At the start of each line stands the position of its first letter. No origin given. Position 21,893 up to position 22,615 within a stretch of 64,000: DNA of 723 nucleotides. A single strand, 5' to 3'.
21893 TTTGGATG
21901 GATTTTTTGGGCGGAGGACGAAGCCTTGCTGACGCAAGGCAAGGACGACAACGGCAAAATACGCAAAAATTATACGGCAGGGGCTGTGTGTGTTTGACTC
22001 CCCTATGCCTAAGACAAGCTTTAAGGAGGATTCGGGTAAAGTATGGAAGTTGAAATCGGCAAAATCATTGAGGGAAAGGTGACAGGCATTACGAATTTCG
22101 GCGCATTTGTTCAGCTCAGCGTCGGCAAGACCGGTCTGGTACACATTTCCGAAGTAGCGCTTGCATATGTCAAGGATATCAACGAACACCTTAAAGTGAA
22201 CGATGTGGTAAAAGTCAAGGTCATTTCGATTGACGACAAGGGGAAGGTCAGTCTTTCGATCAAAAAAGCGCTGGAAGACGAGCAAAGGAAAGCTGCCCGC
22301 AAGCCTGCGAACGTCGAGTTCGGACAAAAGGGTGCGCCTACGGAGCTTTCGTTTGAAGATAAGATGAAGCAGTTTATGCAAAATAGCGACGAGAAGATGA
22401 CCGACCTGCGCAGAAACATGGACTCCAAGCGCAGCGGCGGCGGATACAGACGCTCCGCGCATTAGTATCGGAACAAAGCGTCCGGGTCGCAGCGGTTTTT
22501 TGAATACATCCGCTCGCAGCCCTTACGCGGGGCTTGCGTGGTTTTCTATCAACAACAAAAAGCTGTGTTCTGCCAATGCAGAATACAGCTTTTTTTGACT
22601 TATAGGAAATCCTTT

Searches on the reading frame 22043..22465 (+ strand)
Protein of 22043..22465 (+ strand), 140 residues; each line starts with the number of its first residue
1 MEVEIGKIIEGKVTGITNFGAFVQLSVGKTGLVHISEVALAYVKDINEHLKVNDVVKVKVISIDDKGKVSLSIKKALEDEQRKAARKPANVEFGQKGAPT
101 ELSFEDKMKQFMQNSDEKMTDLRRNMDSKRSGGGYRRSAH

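Call 24: find_encoding_contigs(protein=window:22043-22465:+, flank=3000, max_places=10)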
Protein window:22043-22465:+ (140 aa): 1 contig read that carries it; 1 place shown.
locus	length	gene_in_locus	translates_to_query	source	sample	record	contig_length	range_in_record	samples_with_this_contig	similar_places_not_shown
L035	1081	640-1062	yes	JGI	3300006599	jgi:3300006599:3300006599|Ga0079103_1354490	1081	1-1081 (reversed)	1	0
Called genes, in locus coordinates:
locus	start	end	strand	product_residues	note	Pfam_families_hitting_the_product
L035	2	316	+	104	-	PF04977:DivIC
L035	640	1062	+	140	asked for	PF00575:S1, PF23459:S1_RRP5 (weak)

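Call 42: find_homologous_proteins(query=window:22043-22465:+, max_evalue=1e-20)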
Query window:22043-22465:+ (140 aa): 7565 proteins with E <= 1e-20 among 8000 candidates; the best 120 are listed.
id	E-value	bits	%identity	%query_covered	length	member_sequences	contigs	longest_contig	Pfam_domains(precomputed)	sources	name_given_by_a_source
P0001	1.6e-82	292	100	100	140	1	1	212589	PF00575.30,PF23459.2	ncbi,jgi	-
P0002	1.0e-66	241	81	100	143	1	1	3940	PF00575.30,PF23459.2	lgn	-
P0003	4.7e-66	239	82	99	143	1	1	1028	PF00575.30,PF23459.2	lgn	-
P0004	1.3e-62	228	81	99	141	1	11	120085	PF00575.30,PF23459.2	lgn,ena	-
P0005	1.1e-61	225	77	99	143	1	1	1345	PF00575.30,PF23459.2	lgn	-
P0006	1.8e-61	224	78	99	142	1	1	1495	PF00575.30,PF23459.2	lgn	-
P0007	8.8e-60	218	76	100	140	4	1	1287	PF00575.30,PF23459.2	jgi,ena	-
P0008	2.8e-59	217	76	100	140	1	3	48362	PF00575.30,PF23459.2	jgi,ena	-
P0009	2.9e-59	217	76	99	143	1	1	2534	PF00575.30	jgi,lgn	jgi:S1 RNA binding domain protein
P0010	3.1e-59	217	76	100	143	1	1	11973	PF00575.30,PF23459.2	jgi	-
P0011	3.9e-59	216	75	99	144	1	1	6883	PF00575.30,PF23459.2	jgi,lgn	jgi:S1 RNA binding domain protein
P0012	9.1e-59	215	75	100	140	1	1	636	PF00575.30,PF23459.2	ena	-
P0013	1.8e-58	214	75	100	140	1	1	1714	PF00575.30,PF23459.2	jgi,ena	-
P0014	1.5e-57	211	72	99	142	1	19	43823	PF00575.30,PF23459.2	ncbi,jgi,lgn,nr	ncbi:MAG: S1 RNA-binding domain-containing protein [Eubacteriales bacterium]|jgi:S1 RNA binding doma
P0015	3.0e-57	210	69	99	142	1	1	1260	PF00575.30,PF23459.2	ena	-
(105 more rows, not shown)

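Call 43: find_encoding_contigs(protein=P0004, flank=2500, max_places=3)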
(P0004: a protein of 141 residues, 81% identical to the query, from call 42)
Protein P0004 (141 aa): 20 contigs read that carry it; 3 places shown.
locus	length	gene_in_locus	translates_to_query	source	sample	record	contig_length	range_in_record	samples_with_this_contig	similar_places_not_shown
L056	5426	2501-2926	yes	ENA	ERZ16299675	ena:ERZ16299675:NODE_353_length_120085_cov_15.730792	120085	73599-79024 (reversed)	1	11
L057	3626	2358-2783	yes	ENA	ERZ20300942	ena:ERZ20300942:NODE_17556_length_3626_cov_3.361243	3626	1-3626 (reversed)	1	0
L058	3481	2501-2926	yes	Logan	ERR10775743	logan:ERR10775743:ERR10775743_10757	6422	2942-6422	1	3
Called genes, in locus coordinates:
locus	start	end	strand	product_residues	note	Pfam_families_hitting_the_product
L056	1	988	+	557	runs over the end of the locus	PF01943:Polysacc_synt, PF13440:Polysacc_synt_3 (faint), PF01554:MatE, PF03023:MurJ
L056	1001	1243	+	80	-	PF01479:S4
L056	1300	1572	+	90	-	PF07873:YabP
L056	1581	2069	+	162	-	PF09578:Spore_YabQ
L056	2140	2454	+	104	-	PF04977:DivIC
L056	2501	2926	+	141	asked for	PF00575:S1, PF23459:S1_RRP5 (weak)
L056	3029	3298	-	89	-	PF15714:SpoVT_C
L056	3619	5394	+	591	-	PF07992:Pyr_redox_2, PF13738:Pyr_redox_3, PF00070:Pyr_redox, PF02852:Pyr_redox_dim, PF00581:Rhodanese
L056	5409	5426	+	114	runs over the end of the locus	PF07883:Cupin_2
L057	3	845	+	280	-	?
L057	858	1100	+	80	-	PF01479:S4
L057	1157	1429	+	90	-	PF07873:YabP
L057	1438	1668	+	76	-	PF09578:Spore_YabQ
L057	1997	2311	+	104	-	PF04977:DivIC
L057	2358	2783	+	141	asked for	PF00575:S1, PF23459:S1_RRP5 (weak)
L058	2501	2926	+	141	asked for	PF00575:S1, PF23459:S1_RRP5 (weak)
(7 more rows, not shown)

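Call 44: find_encoding_contigs(protein=P0002, flank=2500, max_places=2)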
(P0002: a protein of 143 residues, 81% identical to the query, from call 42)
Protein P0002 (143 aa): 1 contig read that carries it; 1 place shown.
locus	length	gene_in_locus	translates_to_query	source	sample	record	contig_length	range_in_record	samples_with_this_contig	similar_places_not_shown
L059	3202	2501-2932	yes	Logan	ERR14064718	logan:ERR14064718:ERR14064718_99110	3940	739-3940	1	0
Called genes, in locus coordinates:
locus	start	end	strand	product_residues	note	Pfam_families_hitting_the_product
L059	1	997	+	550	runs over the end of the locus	PF01943:Polysacc_synt, PF03023:MurJ, PF01554:MatE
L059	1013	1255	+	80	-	PF01479:S4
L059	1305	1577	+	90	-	PF07873:YabP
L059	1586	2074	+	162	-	PF09578:Spore_YabQ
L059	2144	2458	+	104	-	PF04977:DivIC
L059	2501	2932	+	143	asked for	PF00575:S1, PF23459:S1_RRP5 (weak)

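Call 45: find_encoding_contigs(protein=P0008, flank=2500, max_places=2)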
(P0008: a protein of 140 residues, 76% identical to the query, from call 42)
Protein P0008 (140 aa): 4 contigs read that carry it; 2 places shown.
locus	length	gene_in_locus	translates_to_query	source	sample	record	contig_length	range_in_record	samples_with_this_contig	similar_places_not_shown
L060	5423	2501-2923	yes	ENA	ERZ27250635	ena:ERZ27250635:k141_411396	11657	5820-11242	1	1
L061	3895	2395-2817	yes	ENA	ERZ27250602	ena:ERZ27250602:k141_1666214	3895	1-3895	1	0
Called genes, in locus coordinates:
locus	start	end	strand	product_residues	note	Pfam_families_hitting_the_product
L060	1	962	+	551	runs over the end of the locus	PF01943:Polysacc_synt, PF01554:MatE (weak), PF03023:MurJ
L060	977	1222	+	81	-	PF01479:S4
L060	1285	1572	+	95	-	PF07873:YabP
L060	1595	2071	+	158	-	PF09578:Spore_YabQ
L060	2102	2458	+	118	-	PF04977:DivIC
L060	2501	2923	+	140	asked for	PF00575:S1, PF23459:S1_RRP5 (weak)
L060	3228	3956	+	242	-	PF01891:CbiM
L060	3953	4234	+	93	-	PF02553:CbiN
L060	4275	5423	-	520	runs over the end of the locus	?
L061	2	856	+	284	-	?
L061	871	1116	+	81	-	PF01479:S4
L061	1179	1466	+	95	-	PF07873:YabP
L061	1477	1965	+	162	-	PF09578:Spore_YabQ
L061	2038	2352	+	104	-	PF04977:DivIC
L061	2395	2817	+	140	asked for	PF00575:S1, PF23459:S1_RRP5 (weak)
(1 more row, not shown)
